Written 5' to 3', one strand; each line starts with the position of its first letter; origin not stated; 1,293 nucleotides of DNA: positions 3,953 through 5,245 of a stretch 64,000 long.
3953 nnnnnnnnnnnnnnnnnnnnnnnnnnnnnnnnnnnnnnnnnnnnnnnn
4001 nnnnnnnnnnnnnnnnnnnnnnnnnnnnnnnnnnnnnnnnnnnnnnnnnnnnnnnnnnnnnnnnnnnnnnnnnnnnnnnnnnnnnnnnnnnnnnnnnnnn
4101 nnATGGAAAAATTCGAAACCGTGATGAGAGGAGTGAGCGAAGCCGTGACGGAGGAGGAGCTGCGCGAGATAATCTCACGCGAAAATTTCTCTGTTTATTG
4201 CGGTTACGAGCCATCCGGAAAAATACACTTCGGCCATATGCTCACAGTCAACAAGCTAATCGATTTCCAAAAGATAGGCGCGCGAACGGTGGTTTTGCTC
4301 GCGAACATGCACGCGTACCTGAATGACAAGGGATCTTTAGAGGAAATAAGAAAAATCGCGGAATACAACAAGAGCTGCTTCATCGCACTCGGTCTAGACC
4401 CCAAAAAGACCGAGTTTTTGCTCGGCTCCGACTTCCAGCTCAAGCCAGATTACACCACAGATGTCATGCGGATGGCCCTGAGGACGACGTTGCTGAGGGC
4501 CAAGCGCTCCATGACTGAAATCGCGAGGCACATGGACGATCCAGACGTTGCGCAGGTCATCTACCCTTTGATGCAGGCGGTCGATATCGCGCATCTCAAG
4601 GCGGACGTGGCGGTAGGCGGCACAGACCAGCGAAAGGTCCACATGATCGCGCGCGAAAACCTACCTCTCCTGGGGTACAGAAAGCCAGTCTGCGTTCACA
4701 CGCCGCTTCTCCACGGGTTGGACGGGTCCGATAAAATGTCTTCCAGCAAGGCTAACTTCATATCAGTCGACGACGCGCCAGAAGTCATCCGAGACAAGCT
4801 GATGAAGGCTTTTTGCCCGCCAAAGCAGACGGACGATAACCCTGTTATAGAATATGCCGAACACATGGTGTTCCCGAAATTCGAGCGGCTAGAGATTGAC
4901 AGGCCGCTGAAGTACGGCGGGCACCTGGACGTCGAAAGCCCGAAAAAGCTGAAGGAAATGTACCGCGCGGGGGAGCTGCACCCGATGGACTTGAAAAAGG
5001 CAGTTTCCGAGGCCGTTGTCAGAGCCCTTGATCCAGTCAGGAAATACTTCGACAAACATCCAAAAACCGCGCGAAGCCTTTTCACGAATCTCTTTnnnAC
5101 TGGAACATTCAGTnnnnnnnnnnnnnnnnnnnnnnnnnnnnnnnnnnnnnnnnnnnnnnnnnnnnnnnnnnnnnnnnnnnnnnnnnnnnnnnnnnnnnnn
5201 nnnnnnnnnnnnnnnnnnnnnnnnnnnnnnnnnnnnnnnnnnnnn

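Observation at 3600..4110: Stand-alone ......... homing endonuclease ORF in an AT-rich insert abutting tyrS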

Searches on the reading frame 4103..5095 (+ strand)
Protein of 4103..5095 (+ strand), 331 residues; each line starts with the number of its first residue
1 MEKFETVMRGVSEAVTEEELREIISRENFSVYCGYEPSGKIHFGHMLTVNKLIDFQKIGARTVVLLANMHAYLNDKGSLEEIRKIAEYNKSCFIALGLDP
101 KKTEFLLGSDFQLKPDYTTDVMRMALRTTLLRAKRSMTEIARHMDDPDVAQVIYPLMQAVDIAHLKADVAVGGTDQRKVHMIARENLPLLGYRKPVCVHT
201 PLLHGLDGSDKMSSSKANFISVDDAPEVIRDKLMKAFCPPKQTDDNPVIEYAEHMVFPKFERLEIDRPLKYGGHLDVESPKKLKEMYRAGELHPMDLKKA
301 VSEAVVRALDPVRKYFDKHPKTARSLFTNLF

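Call 7: search_protein_families(library=pfam, proteins=[window:4103-5095:+], max_evalue=1)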
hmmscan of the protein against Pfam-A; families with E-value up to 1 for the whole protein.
window:4103-5095:+ (331 aa): 3 families
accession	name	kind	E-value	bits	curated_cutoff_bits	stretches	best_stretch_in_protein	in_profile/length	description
PF00579.31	tRNA-synt_1b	-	2.5e-54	185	21.1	1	27-309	4-291/292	tRNA synthetases class I (W and Y)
PF01921.24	tRNA-synt_1f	-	1e-05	25.1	27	1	175-235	250-306/360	tRNA synthetases class I (K)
PF04363.17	DUF496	-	0.21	12.2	23.2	1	61-91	33-63/93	Protein of unknown function (DUF496)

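Call 8: search_protein_families(library=ncbifam, proteins=[window:4103-5095:+], max_evalue=1)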
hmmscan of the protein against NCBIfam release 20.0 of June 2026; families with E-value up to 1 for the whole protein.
window:4103-5095:+ (331 aa): 14 families
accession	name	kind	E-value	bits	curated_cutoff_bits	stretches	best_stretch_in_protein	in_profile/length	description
NF006330.0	PRK08560.1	equivalog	3.2e-135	450.6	220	1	1-323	4-335/342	tyrosine--tRNA ligase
TIGR00234.1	tyrS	equivalog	2.2e-63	214.7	113.8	1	8-242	12-274/406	tyrosine--tRNA ligase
TIGR00233.1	trpS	equivalog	1.4e-32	113.3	176.75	1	28-319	2-295/328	tryptophan--tRNA ligase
NF008925.0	PRK12285.1-2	equivalog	4.9e-27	94.8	451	1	21-245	55-285/365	tryptophan--tRNA ligase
NF008927.0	PRK12285.1-4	equivalog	4.5e-24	85.2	478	1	20-314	65-357/385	tryptophan--tRNA ligase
NF008926.0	PRK12285.1-3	equivalog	4.7e-19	68.6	320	2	23-164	60-194/429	tryptophan--tRNA ligase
NF008924.0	PRK12285.1-1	equivalog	3.8e-13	49.4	644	1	26-310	71-349/381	tryptophan--tRNA ligase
NF008928.0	PRK12285.1-5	equivalog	5.1e-12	45.1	891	2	25-111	89-175/530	tryptophan--tRNA ligase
NF008922.0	PRK12283.1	equivalog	3.7e-09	36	572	2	31-184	6-161/400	tryptophan--tRNA ligase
NF009207.0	PRK12556.1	equivalog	5.4e-07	28.8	479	1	32-318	7-295/332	tryptophan--tRNA ligase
NF004315.1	PRK05710.1-4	equivalog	0.019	14.4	250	1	153-214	190-250/274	tRNA glutamyl-Q(34) synthetase GluQRS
NF047489.2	adhesinLsa23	equivalog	0.082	12.2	270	1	264-315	94-143/202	surface adhesion protein Lsa23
NF003844.0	PRK05423.1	equivalog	0.1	12.5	122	1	61-88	41-68/110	DUF496 family protein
TIGR00467.1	lysS_arch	equivalog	0.12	10.8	147.55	0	18-46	9-37/515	lysine--tRNA ligase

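Call 12: find_encoding_contigs(protein=window:4103-5095:+, flank=10000, max_places=6)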
Protein window:4103-5095:+ (331 aa): no gene with exactly this product is on record in the collection.

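Call 19: find_related_loci(query=A1, collection=genome_contigs, flank=4000)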
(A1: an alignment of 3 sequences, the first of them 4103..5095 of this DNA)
Query A1 (331 aa) in genome_contigs; peptide patterns used: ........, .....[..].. (x = any residue, [..] = any of these).
373 stretches matched a pattern; 345 encode a relative of the query (tblastn E <= 1e-3); the best 80 are kept; 80 distinct loci.
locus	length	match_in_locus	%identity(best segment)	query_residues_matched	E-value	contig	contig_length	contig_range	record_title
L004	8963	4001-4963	70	2-322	1e-161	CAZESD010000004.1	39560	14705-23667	MAG TPA_asm: Candidatus Hadarchaeota archaeon isolate SRP239594_co1_156 genome assembly, contig: NODE_198_length_39560_c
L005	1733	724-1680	69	2-320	2e-173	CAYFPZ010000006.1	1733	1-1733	MAG TPA_asm: Candidatus Hadarchaeota archaeon isolate ERP108616_co1_256 genome assembly, contig: k119_879972, whole geno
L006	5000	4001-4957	69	2-320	2e-161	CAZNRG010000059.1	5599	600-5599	MAG TPA_asm: Candidatus Hadarchaeota archaeon isolate SRP239594_co1_76 genome assembly, contig: NODE_10357_length_5599_c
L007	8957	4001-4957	70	2-320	2e-159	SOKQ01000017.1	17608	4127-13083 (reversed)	MAG: Hadesarchaea archaeon isolate E44_bin86 NODE_1079_length_17608_cov_9.102547, whole genome shotgun sequence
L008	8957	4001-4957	69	2-320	7e-157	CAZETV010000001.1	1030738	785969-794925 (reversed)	MAG TPA_asm: Candidatus Hadarchaeota archaeon isolate binchicken_co294_43 genome assembly, contig: NODE_2_length_1030738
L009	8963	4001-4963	68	2-323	1e-156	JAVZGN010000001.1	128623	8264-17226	MAG: Candidatus Hadarchaeales archaeon isolate DRTY-6_201808_bins_36 DRTY-6_201808_bins_36_scaffold_1, whole genome shot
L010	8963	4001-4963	69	2-322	5e-156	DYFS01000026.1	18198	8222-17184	MAG TPA_asm: Candidatus Hadarchaeum sp. isolate BE2011_56_16 Afr_mines_BE2011_892_length_18198_cov_7_061015, whole genom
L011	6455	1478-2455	67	2-325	3e-156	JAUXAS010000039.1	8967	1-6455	MAG: Hadesarchaea archaeon isolate CSMAG_2768 CSMAG_2768_k141_491024_length_8967_cov_18.8043, whole genome shotgun seque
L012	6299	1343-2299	68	2-320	2e-155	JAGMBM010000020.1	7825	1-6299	MAG: Hadesarchaea archaeon isolate RS_16_21 ZL425.bin.21.fa_20, whole genome shotgun sequence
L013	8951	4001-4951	71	4-320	2e-155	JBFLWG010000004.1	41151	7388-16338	MAG: Candidatus Hadarchaeota archaeon isolate MAG026 MAG026_4, whole genome shotgun sequence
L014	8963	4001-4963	67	2-322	5e-155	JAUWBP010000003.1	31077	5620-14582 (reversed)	MAG: Hadesarchaea archaeon isolate CSMAG_1323 CSMAG_1323_k141_846137_length_31077_cov_43.2606, whole genome shotgun sequ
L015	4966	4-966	68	2-322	1e-155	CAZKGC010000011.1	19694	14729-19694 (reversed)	MAG TPA_asm: Candidatus Hadarchaeota archaeon isolate binchicken_co395_48 genome assembly, contig: NODE_534_length_19694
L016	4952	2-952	68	4-320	4e-155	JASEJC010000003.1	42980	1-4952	MAG: Candidatus Hodarchaeaceae archaeon isolate Yes71-22 NODE_3_length_42980_cov_10.254770, whole genome shotgun sequenc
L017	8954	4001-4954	66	3-320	4e-154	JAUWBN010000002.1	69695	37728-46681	MAG: Hadesarchaea archaeon isolate CSMAG_1321 CSMAG_1321_k141_2558938_length_69695_cov_16.7730, whole genome shotgun seq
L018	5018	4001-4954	68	3-320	2e-154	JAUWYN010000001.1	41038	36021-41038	MAG: Hadesarchaea archaeon isolate CSMAG_2711 CSMAG_2711_k141_717245_length_41038_cov_15.0327, whole genome shotgun sequ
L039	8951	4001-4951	64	1-318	1e-135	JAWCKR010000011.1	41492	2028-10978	MAG: Candidatus Hadarchaeales archaeon isolate JZ-2_201705_bins_146 JZ-2_201705_bins_146_scaffold_11, whole genome shotg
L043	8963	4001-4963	66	2-322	4e-149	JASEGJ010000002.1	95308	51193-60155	MAG: Candidatus Hodarchaeaceae archaeon isolate Yes49-31 NODE_2_length_95308_cov_20.835711, whole genome shotgun sequenc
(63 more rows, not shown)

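Call 32: search_protein_families(library=pfam, proteins=[L043:3167-3730:-, L039:2380-3960:+, L013:2481-3989:+], max_evalue=0.1)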
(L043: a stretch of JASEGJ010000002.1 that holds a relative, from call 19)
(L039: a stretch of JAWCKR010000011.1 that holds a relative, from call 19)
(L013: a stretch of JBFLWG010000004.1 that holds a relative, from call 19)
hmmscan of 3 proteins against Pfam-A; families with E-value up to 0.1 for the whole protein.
L043:3167-3730:- (188 aa): 1 family
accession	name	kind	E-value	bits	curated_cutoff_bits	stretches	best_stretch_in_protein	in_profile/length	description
PF01985.26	CRS1_YhbY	-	0.088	13.6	27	0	140-174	23-61/84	CRS1 / YhbY (CRM) domain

L039:2380-3960:+ (527 aa): 4 families
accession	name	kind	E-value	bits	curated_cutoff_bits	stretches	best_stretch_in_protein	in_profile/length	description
PF01028.25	Topoisom_I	-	7.8e-62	209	23.7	1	222-444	2-226/228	Eukaryotic DNA topoisomerase I, catalytic core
PF02919.20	Topoisom_I_N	-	3.1e-54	184.2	25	1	9-218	4-213/213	Eukaryotic DNA topoisomerase I, DNA binding fragment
PF14370.11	Topo_C_assoc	-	7.1e-20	71.1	25.1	1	458-520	1-63/70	C-terminal topoisomerase domain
PF02949.25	7tm_6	-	0.093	12.2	25.8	0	430-477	149-196/313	7tm Odorant receptor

L013:2481-3989:+ (503 aa): 18 families
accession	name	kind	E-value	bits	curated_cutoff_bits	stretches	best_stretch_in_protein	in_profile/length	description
PF13401.12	AAA_22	-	4.7e-12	46.8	27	1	38-164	4-122/130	AAA domain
PF13191.12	AAA_16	-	1.2e-11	45.9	32.6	1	20-155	2-161/167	AAA ATPase domain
PF01637.24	ATPase_2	-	1e-10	42.3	33.2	1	20-162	1-152/225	ATPase domain predominantly from Archaea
PF00931.28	NB-ARC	-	2.4e-06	27.4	23.5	1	27-150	5-123/248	NB-ARC domain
PF13181.12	TPR_8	-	3.2e-05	24.2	25.7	0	388-415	3-30/34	Tetratricopeptide repeat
PF25201.1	nSTAND6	-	3.6e-05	24.3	27.7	1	21-93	2-73/148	Novel STAND NTPase 6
PF13173.12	AAA_14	-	4.3e-05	24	27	1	39-164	2-97/129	AAA domain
PF24883.2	NPHP3_N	-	7.1e-05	23.5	24.8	1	29-71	11-54/164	Nephrocystin 3, N-terminal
PF20703.3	nSTAND1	-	0.0015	18.6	27.1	1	18-57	14-51/379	Novel STAND NTPase 1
PF13604.12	AAA_30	-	0.003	17.8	27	1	36-164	15-123/191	AAA domain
PF09976.15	TPR_21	-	0.011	16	25.5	0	374-414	134-174/193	Tetratricopeptide repeat-like domain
PF05729.18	NACHT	-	0.015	15.6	26.7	1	40-69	1-30/167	NACHT domain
PF02367.23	TsaE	-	0.026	14.9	26.6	1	36-71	18-56/128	Threonylcarbamoyl adenosine biosynthesis protein TsaE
PF13245.12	AAA_19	-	0.036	14.7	25.1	1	38-75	10-45/134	AAA domain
PF07693.20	KAP_NTPase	-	0.048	13.3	20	0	37-81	18-63/293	KAP family P-loop domain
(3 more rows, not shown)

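Call 63: search_solved_structures(query=L043:3167-3730:-, max_evalue=1)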
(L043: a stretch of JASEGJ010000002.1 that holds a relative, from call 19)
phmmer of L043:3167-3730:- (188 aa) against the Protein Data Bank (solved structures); distinct sequences matched with E-value up to 1: 4.
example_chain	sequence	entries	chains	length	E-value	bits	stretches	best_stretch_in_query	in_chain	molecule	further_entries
6apb_H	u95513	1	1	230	0.24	14.3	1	157-185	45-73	IgG H chain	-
9yaw_1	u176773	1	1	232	0.33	13.8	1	157-185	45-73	Fab EEEV-33 heavy chain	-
7unh_A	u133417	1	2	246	0.44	13.4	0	133-183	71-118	SP2 designed chlorophyll dimer protein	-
7uni_A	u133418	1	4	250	0.48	13.3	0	133-183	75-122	SP2-ZnPPaM designed chlorophyll dimer protein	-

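Call 65: search_protein_families(library=ncbifam, proteins=[L043:3167-3730:-, L004:3246-3806:-], max_evalue=1)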
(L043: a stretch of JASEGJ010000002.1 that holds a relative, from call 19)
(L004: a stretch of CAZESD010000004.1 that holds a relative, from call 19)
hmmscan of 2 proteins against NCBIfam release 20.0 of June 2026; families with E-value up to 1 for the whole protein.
L043:3167-3730:- (188 aa): 0 families

L004:3246-3806:- (187 aa): 0 families

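Call 77: search_protein_families(library=padloc, proteins=[L043:3167-3730:-], max_evalue=0.01)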
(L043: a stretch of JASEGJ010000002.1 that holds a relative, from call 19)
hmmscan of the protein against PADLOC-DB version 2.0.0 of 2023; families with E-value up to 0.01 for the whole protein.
L043:3167-3730:- (188 aa): 0 families

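Call 78: search_protein_families(library=phrogs, proteins=[L043:3167-3730:-], max_evalue=0.001)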
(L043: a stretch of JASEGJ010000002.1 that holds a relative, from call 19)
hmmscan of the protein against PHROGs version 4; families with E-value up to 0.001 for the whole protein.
L043:3167-3730:- (188 aa): 0 families

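Call 80: find_homologous_proteins(query=L043:3167-3730:-, max_evalue=0.001)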
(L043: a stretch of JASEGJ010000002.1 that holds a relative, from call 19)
Query L043:3167-3730:- (188 aa): 62 proteins with E <= 0.001 among 942 candidates.
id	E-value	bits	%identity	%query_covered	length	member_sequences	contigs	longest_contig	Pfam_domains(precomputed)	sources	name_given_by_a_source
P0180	8.8e-118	408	100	100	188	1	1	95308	-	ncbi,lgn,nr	ncbi:MAG: hypothetical protein QMC89_01305 [Candidatus Hodarchaeaceae archaeon]|nr:hypothetical prot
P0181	1.2e-101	356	87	100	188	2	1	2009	-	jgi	-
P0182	3.7e-99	348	85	100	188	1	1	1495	-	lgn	-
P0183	4.9e-67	243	65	98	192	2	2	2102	-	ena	-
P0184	2.5e-66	241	64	96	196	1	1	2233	-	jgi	-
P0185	6.6e-66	239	64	96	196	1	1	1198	-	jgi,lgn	-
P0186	8.1e-66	239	65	96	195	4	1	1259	-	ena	-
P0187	1.1e-65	239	61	100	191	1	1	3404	-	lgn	-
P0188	1.3e-65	238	63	97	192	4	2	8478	-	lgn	-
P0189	9.2e-65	236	63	96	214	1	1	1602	-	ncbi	-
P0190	1.3e-64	235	64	96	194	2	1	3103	-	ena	-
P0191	4.8e-64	233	61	96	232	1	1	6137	-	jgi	jgi:hypothetical protein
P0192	5.5e-64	233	63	96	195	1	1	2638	-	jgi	-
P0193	6.9e-64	233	62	97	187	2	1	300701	-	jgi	jgi:hypothetical protein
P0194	4.1e-63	230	61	97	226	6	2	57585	-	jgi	jgi:hypothetical protein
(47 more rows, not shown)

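Call 85: predict_structure(alignment_id=A4)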
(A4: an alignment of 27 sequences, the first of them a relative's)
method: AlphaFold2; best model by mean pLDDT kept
length: 188 residues; sequences in the alignment: 27
mean_pLDDT: 89.7   pTM: 0.80
mean pLDDT of the five models: 89.7, 89.6, 89.1, 88.7, 88.3
residues with pLDDT >= 90: 127; 70-90: 52; 50-70: 6; < 50: 3
segments of 3 or more residues with pLDDT < 50: 1-3
pLDDT, mean of each block of 10 residues (from residue 1): 68 96 95 87 83 89 95 97 96 96 95 83 78 90 86 92 93 93 91
secondary structure, 60 per line:
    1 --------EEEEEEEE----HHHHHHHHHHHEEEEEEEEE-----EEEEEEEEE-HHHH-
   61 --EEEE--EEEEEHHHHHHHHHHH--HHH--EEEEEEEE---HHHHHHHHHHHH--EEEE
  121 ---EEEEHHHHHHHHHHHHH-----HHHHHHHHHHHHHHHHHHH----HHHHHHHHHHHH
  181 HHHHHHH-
elements in order: E9-16 H21-31 E32-40 E46-54 H56-59 E63-66 E69-73 H74-84 E92-99 H103-114 E117-120 E124-127 H128-140 H146-164 H169-187

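Call 87: fold_search(model_id=the predicted structure, library=pdb)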
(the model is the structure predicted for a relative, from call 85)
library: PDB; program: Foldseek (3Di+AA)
matches with E <= 10: 596; with E <= 0.001: 0
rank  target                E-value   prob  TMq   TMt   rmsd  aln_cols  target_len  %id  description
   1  3bzq                  6.5e-02  0.51  0.20  0.33  14.2       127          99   11  High resolution crystal structure of Nitrogen Regulatory Protein (Rv2919c) of Mycobacterium tuberculosis (released 2008-04-01)
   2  2vod_A                7.3e-02  0.30  0.15  0.15  11.8        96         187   11  Crystal structure of N-terminal domains of Human La protein complexed with RNA oligomer AUAUUUU (released 2008-05-06)
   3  9dxf_A                8.8e-02  0.13  0.16  0.07  18.8       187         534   10  attLmm bound serine integrase and RDF complex in the post-rotation state (released 2026-01-21)
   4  9b46                  1.5e-01  0.08  0.18  0.07  23.9       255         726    9  Mycolicibacterium smegmatis MmpL5 structure (released 2024-10-02)
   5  4bts_AJ               1.7e-01  0.35  0.20  0.31  11.4       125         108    6  THE CRYSTAL STRUCTURE OF THE EUKARYOTIC 40S RIBOSOMAL SUBUNIT IN COMPLEX WITH EIF1 AND EIF1A (released 2013-07-17)
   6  9ub9_B                1.8e-01  0.11  0.13  0.06  16.3       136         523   14  Wild-type Bacillus megaterium Penicillin G Acylase (released 2026-02-18)
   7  9dxd_A                1.8e-01  0.11  0.16  0.07  18.7       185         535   10  attLmm bound serine integrase and RDF complex in the pre-rotation state (released 2026-01-21)
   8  6bwo_A                1.9e-01  0.60  0.22  0.27  13.1        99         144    5  LarC2, the C-terminal domain of a cyclometallase involved in the synthesis of the NPN cofactor of lactate racemase, ap (released 2018-06-20)
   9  5xvn_F                2.1e-01  0.77  0.30  0.47  11.1       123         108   12  E. far Cas1-Cas2/prespacer binary complex (released 2017-10-04)
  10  1ul3_D                2.1e-01  0.18  0.18  0.29  14.3       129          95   12  Crystal Structure of PII from Synechocystis sp. PCC 6803 (released 2003-12-16)
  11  9gs2_A                2.3e-01  0.08  0.15  0.10  14.4       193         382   11  Structure of the Rieske bound Apo1 state of the heptameric Bcs1 AAA-ATPase (released 2025-06-04)
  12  6bwq_B                2.6e-01  0.54  0.21  0.27  13.1        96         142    5  LarC2, the C-terminal domain of a cyclometallase involved in the synthesis of the NPN cofactor of lactate racemase, in (released 2018-06-20)
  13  8t14_A                2.7e-01  0.12  0.20  0.12  14.9       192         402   13  ADP-bound Bcs1 (C7 symmetrized) (released 2024-06-05)
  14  4eze_A                2.9e-01  0.13  0.21  0.15  20.5       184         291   12  Crystal structure of had family hydrolase t0658 from Salmonella enterica subsp. enterica serovar Typhi (Target EFI-501 (released 2012-07-25)
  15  1osc_F                3.1e-01  0.33  0.25  0.36  14.1       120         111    9  Crystal structure of rat CUTA1 at 2.15 A resolution (released 2003-11-25)
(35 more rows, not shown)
